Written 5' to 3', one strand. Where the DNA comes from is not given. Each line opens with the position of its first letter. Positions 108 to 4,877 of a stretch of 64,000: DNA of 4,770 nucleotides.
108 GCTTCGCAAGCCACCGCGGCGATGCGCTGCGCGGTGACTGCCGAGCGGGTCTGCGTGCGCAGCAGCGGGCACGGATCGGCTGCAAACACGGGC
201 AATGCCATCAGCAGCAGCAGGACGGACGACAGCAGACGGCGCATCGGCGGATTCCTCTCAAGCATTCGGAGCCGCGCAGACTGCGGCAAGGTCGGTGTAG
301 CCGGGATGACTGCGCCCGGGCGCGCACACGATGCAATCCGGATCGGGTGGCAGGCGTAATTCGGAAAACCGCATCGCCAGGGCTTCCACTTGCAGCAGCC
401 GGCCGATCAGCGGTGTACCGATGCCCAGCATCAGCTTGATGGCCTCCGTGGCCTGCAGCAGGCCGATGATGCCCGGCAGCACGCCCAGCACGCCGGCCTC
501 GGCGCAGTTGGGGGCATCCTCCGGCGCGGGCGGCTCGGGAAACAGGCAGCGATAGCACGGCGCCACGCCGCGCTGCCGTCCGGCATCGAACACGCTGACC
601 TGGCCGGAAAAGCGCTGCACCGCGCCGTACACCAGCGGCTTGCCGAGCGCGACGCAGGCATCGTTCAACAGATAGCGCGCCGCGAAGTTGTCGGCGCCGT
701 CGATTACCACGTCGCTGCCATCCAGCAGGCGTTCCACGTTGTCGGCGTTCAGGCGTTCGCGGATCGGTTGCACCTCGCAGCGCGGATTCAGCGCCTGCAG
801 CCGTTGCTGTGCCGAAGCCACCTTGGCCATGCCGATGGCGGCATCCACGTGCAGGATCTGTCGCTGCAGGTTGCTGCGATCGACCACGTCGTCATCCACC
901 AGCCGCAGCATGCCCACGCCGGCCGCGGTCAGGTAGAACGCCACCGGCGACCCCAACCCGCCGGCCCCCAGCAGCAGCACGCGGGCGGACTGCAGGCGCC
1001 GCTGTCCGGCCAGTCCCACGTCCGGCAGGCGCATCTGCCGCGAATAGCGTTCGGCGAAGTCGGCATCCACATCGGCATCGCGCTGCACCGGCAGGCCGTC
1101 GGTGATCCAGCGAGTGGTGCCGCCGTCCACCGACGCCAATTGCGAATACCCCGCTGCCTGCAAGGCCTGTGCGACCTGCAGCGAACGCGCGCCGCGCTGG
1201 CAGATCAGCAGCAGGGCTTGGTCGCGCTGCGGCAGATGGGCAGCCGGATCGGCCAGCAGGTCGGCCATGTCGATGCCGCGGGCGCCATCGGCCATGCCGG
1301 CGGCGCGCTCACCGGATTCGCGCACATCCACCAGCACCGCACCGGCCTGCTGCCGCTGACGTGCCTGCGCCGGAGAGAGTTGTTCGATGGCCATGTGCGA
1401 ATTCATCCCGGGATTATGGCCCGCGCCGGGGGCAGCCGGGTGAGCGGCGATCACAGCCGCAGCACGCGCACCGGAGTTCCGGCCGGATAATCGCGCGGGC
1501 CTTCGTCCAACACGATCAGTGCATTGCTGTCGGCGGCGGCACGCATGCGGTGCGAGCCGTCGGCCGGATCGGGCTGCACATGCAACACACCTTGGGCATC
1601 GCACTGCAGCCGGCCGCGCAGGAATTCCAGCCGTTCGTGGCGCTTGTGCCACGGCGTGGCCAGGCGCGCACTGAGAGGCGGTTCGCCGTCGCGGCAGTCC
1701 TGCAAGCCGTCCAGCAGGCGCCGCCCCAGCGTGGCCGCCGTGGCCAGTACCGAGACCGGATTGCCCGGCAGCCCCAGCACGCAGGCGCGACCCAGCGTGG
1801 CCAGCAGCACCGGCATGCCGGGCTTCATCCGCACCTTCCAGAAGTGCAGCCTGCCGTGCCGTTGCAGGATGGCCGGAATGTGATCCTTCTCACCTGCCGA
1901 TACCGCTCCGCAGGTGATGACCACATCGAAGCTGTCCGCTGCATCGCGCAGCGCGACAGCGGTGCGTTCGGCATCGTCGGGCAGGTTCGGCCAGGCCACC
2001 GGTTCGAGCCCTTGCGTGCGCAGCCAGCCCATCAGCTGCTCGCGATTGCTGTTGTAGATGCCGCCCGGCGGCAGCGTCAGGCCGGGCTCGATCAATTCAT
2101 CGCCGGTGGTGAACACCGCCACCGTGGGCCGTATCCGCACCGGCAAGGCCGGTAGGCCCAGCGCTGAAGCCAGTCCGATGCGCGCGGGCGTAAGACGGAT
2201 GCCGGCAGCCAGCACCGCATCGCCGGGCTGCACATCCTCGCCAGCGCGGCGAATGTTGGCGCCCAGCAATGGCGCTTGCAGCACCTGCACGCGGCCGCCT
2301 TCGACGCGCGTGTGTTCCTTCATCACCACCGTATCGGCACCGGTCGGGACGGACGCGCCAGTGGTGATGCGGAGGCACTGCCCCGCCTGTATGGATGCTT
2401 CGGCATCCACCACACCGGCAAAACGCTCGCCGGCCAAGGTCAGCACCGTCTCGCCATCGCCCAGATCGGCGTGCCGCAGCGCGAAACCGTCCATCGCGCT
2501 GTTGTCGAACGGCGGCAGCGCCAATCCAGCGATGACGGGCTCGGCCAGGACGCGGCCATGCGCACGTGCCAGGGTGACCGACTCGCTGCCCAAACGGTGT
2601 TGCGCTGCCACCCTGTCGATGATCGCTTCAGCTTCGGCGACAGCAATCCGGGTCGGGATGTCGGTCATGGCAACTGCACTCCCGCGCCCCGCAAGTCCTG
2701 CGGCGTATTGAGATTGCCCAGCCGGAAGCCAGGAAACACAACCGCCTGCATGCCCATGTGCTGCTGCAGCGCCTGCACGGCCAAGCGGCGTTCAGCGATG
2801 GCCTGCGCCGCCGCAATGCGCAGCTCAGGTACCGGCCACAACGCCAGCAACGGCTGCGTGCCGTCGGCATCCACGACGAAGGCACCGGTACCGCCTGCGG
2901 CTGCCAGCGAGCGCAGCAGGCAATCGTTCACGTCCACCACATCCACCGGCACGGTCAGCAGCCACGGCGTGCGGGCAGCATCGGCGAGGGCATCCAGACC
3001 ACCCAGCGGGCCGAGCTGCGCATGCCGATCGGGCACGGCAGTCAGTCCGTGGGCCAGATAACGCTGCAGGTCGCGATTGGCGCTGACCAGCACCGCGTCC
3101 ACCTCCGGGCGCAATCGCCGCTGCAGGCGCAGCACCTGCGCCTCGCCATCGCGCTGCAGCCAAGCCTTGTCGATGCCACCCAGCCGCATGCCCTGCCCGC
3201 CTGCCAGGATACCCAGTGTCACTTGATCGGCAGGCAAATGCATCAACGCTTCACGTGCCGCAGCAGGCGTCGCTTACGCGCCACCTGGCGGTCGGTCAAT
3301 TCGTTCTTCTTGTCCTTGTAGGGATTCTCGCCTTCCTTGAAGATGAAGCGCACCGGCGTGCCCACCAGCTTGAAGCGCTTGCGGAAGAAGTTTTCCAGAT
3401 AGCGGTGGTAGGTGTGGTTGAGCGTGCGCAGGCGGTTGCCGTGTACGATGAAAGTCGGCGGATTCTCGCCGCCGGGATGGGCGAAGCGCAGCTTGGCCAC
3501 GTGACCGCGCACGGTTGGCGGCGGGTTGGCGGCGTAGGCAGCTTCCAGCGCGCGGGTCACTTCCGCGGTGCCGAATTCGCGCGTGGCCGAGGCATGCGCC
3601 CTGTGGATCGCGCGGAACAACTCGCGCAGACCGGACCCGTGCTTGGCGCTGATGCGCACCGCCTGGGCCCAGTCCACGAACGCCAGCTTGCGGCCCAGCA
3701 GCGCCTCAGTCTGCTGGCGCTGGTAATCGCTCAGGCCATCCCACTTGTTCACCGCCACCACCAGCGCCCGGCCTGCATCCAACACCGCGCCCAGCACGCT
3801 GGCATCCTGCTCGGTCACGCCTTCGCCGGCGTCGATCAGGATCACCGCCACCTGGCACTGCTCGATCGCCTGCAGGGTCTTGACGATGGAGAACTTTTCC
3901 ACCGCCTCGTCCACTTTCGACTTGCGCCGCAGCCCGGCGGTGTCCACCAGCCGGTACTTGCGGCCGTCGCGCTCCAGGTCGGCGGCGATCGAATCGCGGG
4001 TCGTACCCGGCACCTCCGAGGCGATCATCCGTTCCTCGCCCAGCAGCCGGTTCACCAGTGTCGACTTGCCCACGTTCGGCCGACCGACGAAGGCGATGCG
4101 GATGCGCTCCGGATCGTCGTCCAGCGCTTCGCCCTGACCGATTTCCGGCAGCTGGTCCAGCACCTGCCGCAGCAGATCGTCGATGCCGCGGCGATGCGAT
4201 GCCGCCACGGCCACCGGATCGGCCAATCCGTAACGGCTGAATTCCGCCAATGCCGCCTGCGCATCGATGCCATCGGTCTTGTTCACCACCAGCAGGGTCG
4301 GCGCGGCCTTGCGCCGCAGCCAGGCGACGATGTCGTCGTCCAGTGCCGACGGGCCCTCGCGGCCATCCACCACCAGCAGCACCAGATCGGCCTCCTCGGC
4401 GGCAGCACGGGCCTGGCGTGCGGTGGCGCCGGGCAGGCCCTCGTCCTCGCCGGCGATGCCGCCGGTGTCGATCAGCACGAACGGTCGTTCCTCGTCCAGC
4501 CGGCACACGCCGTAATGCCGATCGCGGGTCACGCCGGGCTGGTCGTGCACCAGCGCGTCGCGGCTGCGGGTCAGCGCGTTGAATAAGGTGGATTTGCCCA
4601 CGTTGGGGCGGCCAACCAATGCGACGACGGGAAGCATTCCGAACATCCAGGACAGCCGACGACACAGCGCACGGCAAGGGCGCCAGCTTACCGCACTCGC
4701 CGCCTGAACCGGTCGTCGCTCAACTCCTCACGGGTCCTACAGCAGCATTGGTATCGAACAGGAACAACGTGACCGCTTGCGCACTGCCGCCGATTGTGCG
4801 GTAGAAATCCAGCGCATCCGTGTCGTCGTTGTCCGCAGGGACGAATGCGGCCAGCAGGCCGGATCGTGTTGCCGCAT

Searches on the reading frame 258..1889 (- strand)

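Call 31: search_protein_families(library=pfam, proteins=[window:258-1889:-], max_evalue=0.001)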
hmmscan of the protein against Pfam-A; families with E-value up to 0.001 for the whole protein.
window:258-1889:- (543 aa): 2 families
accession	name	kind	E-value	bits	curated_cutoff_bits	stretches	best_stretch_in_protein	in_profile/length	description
PF00899.27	ThiF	-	3.3e-81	272.4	28.1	1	282-519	1-236/238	ThiF family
PF00581.25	Rhodanese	-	1e-10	42.4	22.2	1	172-262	1-100/102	Rhodanese-like domain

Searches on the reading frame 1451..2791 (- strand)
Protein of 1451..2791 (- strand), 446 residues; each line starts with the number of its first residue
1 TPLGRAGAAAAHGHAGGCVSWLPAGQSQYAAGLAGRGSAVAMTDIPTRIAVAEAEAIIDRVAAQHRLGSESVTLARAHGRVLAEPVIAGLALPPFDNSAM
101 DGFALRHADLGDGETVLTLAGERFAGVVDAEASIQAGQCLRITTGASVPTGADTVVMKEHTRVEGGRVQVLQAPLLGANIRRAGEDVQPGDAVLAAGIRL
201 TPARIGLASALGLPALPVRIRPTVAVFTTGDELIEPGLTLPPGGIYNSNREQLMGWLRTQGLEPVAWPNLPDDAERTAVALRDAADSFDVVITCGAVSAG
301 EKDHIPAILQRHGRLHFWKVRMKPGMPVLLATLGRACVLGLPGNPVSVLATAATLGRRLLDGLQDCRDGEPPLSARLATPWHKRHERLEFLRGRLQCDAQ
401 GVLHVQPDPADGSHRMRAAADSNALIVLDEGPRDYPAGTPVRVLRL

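Call 31: search_protein_families(library=pfam, proteins=[window:1451-2791:-], max_evalue=0.001)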
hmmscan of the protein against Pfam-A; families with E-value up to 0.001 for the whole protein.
window:1451-2791:- (446 aa): 3 families
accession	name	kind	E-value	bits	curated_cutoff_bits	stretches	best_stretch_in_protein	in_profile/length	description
PF03453.22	MoeA_N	-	5.6e-42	143.6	30.8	1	50-212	2-160/160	MoeA N-terminal region (domain I and II)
PF00994.29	MoCF_biosynth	-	2.8e-28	98.9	26.6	1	225-359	1-141/144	Probable molybdopterin binding domain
PF03454.20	MoeA_C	-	4.2e-16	59.4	22.1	1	375-445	2-71/72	MoeA C-terminal region (domain IV)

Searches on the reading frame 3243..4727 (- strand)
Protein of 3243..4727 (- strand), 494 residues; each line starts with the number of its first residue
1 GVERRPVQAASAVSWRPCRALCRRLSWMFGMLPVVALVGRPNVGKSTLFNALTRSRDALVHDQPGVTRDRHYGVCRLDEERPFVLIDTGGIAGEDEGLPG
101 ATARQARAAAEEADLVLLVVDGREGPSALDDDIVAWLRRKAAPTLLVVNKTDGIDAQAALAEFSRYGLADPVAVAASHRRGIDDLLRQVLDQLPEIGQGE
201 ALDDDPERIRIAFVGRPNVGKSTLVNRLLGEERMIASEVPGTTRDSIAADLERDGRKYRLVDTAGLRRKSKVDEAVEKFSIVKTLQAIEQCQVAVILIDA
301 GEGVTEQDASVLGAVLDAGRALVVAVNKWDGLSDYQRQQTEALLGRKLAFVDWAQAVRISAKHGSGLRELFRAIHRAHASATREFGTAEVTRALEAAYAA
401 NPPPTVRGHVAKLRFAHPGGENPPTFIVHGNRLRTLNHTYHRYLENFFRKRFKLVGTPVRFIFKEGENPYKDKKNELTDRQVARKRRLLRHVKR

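Call 31: search_protein_families(library=pfam, proteins=[window:3243-4727:-], max_evalue=0.001)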
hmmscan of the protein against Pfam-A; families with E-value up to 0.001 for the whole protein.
window:3243-4727:- (494 aa): 17 families
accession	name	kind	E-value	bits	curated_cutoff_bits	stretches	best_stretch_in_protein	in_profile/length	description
PF01926.29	MMR_HSR1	-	2e-58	195.8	21.9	2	35-150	2-113/113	50S ribosome-binding GTPase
PF02421.24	FeoB_N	-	5.3e-28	98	27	2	210-374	2-156/156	Ferrous iron transport protein B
PF14714.11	KH_dom-like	-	6.5e-23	81.3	27.3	1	387-464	4-81/81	KH-domain-like of EngA bacterial GTPase enzymes, C-terminal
PF00009.33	GTP_EFTU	-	2.3e-22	79.9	26.5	2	209-376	4-184/188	Elongation factor Tu GTP binding domain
PF00350.29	Dynamin_N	-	5.6e-12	46.4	27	0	211-244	1-34/168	Dynamin family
PF03193.22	RsgA_GTPase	-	7.3e-10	39.4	30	0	202-266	100-168/174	RsgA GTPase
PF04548.22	AIG1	-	1.6e-09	37.8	27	1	210-315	2-107/212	AIG1 family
PF03308.22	MeaB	-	2.3e-08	33.8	23.1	0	290-392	148-248/273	Methylmalonyl Co-A mutase-associated GTPase MeaB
PF00005.33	ABC_tran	-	2.6e-06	28.5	25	0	25-56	4-35/137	ABC transporter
PF16897.10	MMR_HSR1_Xtn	-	1e-05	25.9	35.2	0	139-193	53-104/106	C-terminal region of MMR_HSR1 domain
PF08477.19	Roc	-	3e-05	24.7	27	0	210-236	1-27/119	Ras of Complex, Roc, domain of DAPkinase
PF13401.12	AAA_22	-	3.8e-05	24.4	27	0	35-63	8-33/130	AAA domain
PF02492.25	cobW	-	4.4e-05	23.6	20.7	0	83-164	86-166/180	CobW/HypB/UreG, nucleotide-binding domain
PF00071.28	Ras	-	5e-05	23.4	21.6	0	211-274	2-66/162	Ras family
PF05621.17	TniB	-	0.00014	21.8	22.4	0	201-299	25-126/189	Bacterial TniB protein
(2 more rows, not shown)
